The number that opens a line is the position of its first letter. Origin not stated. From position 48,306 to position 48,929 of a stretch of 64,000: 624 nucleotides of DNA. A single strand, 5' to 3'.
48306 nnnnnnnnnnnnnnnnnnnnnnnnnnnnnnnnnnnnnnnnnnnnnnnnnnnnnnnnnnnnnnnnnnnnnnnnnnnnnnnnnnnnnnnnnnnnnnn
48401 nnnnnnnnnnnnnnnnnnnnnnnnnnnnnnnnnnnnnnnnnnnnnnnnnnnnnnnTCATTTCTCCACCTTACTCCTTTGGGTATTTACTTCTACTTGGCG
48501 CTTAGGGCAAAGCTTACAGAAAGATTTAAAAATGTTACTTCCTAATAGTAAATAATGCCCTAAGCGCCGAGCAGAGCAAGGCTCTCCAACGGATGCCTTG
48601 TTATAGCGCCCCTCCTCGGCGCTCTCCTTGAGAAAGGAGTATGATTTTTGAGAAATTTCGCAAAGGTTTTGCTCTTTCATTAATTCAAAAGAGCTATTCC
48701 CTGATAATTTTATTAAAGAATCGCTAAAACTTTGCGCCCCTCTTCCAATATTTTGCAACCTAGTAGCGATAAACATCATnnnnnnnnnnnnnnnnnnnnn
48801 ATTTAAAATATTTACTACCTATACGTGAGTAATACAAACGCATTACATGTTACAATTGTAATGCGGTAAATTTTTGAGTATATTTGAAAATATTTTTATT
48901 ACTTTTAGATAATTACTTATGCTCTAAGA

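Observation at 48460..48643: Thrice-repeated GC-rich structured element abutting the start codons of three non-homologous surface-protein genes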

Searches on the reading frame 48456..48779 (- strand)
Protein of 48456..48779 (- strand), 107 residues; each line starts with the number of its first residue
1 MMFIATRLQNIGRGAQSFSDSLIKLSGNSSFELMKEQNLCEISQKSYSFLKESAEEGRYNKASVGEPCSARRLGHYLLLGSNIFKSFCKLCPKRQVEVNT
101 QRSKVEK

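Call 91: search_protein_families(library=ncbifam, proteins=[window:48456-48779:-], max_evalue=0.01)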
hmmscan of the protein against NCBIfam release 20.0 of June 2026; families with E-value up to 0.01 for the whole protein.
window:48456-48779:- (107 aa): 0 families

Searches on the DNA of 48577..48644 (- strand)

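Call 54: build_rna_model(alignment_id=A2, structure=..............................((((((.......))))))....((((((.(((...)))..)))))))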
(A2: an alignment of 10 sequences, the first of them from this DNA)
Model R1 built from alignment A2 (10 sequences, 77 columns); structure: as given.
model positions 68; base pairs 15; branch points 1; effective number of sequences 1.73; information 0.825 bits per position. Calibrated on 0.2 Mb of random sequence (short: E-values are rough).
structure used (alignment columns):
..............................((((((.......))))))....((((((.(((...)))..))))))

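Call 55: search_with_rna_model(model_id=R1, sources=[window, L004, L005, L006, L007, L009, L010, L011, L012, L013, L014, L015], max_evalue=10)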
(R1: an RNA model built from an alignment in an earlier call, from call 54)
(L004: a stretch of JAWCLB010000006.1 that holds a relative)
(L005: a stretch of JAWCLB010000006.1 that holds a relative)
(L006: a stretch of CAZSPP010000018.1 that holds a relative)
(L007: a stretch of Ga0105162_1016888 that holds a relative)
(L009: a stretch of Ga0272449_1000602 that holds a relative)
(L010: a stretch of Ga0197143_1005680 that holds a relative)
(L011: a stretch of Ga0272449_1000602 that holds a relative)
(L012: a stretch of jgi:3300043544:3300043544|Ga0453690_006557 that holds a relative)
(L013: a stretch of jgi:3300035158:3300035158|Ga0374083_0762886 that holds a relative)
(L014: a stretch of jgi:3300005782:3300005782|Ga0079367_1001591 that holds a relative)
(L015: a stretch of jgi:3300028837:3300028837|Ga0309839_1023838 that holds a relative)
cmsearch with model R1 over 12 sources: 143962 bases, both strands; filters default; matches with E-value up to 10: 11.
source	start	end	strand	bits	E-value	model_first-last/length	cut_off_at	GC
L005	1985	2052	+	95.9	6.1e-24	1-68/68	no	0.51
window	42063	42130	-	94.7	1.3e-23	1-68/68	no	0.56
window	48577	48644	-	94.7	1.3e-23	1-68/68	no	0.56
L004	2154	2221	+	92.3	5.9e-23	1-68/68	no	0.5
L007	1665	1732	-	90.8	1.5e-22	1-68/68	no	0.56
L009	3996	4063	-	90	2.5e-22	1-68/68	no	0.59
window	45991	46058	-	89.8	2.8e-22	1-68/68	no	0.54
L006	5231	5298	-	89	4.6e-22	1-68/68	no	0.6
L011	2593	2660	-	88.7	5.7e-22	1-68/68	no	0.6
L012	3411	3478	+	88.7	5.7e-22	1-68/68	no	0.6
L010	587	656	-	88.4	6.7e-22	1-68/68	no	0.56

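Call 61: search_with_rna_model(model_id=R1, sources=[L016, L017, L018, L019, L020], max_evalue=10)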
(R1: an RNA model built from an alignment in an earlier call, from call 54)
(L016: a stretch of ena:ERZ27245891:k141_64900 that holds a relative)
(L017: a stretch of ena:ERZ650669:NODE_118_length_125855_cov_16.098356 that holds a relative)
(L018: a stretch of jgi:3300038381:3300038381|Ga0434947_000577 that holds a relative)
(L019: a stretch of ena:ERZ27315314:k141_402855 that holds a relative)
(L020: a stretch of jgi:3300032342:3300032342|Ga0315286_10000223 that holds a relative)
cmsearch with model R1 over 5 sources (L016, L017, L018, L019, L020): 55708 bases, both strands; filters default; matches with E-value up to 10: 8.
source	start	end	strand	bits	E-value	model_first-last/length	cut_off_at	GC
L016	5834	5901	+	89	1.8e-22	1-68/68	no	0.6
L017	5834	5901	+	89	1.8e-22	1-68/68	no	0.6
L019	3027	3092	+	63.2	1.8e-15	1-68/68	no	0.58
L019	9460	9526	+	50.6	4.6e-12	1-68/68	no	0.57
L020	4075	4140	+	45.5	1.1e-10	1-68/68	no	0.61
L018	918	978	+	45.3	1.3e-10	1-68/68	no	0.59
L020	6963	7026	+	38.7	7.6e-09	1-68/68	no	0.62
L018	3650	3728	+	12.3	0.11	1-68/68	no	0.48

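Call 70: search_with_rna_model(model_id=R1, sources=[window, L004, L005, L007, L010, L011, L012, L016, L018, L019, L020], max_evalue=0.001, make_alignment=true)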
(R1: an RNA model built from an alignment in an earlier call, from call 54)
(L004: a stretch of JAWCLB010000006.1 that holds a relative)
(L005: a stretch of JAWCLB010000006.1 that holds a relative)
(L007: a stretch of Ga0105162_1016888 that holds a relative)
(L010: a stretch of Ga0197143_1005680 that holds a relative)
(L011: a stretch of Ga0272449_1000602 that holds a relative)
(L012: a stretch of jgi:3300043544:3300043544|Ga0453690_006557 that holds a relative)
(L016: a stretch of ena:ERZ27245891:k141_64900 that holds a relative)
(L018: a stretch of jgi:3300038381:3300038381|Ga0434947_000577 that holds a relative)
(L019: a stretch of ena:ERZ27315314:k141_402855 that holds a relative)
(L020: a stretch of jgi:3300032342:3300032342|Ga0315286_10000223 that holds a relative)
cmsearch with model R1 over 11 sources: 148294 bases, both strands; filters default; matches with E-value up to 0.001: 15.
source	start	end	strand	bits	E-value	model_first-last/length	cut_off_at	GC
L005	1985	2052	+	95.9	6.3e-24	1-68/68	no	0.51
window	42063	42130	-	94.7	1.4e-23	1-68/68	no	0.56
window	48577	48644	-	94.7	1.4e-23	1-68/68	no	0.56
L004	2154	2221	+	92.3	6.1e-23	1-68/68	no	0.5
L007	1665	1732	-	90.8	1.5e-22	1-68/68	no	0.56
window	45991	46058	-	89.8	2.9e-22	1-68/68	no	0.54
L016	5834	5901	+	89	4.7e-22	1-68/68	no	0.6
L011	2593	2660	-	88.7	5.9e-22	1-68/68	no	0.6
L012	3411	3478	+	88.7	5.9e-22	1-68/68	no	0.6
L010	587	656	-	88.4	6.9e-22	1-68/68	no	0.56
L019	3027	3092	+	63.2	4.7e-15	1-68/68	no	0.58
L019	9460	9526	+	50.6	1.2e-11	1-68/68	no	0.57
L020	4075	4140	+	45.5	3e-10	1-68/68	no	0.61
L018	918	978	+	45.3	3.5e-10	1-68/68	no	0.59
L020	6963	7026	+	38.7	2e-08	1-68/68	no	0.62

Alignment A3: 15 matches aligned to the model, 71 columns, each read 5' to 3' on its own strand. Consensus structure (alignment columns), stored with it:
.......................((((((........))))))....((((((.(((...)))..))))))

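Call 80: search_with_rna_model(model_id=R1, sources=[L021, L022, L023, L024, L013, L014], max_evalue=10, filters=off)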
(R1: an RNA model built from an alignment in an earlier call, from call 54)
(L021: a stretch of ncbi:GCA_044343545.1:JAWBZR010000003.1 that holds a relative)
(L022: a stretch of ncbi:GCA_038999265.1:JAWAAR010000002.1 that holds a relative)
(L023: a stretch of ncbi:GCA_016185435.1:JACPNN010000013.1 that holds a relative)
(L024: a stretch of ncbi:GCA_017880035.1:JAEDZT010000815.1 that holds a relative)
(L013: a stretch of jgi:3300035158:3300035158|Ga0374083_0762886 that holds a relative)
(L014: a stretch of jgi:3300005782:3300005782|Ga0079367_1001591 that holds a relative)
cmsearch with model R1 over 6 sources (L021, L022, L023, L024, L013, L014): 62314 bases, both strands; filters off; matches with E-value up to 10: 7.
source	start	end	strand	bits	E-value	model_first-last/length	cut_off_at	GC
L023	675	720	+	38.8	8.4e-09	22-68/68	no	0.61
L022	3491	3566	+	15.6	0.016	1-68/68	no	0.42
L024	5593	5658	+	6.8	3.9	1-68/68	no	0.44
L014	978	1043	+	6.6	4.5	1-68/68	no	0.3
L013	9986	10047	-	5.6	8.1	1-68/68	no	0.26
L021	1863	1940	+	5.5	8.7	1-68/68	no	0.37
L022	10189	10204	-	5.3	9.7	49-64/68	no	0.25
